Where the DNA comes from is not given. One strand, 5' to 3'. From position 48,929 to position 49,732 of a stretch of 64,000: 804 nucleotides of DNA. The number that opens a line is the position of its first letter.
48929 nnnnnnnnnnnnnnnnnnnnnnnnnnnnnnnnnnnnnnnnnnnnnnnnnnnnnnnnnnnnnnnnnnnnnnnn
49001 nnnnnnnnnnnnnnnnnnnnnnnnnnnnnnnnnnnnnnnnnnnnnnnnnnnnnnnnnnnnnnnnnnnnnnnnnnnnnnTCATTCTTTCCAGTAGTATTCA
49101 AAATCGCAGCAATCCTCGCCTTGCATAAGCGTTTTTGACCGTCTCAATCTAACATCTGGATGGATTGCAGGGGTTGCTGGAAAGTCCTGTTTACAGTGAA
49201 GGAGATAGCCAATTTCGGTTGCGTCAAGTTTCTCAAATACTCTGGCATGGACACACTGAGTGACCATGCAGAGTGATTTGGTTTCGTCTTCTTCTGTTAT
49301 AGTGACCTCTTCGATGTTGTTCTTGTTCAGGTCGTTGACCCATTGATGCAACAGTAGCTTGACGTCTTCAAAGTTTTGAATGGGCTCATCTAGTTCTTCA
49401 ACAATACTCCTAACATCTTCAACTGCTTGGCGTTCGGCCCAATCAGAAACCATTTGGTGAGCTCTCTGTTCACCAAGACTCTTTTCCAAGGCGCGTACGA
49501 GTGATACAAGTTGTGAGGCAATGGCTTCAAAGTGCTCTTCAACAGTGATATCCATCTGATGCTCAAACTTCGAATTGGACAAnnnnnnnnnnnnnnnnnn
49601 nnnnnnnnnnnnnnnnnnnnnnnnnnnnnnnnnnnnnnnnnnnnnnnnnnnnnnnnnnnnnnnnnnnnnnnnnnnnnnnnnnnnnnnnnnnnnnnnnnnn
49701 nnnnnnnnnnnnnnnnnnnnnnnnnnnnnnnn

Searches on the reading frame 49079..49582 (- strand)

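Call 10: search_protein_families(library=pfam, proteins=[window:49079-49582:-], max_evalue=0.01)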
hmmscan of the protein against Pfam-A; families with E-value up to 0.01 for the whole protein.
window:49079-49582:- (167 aa): 1 family
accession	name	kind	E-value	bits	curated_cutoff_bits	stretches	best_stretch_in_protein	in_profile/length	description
PF14196.11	ATC_hydrolase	-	8.8e-20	72.4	28.1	1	24-163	8-145/145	L-2-amino-thiazoline-4-carboxylic acid hydrolase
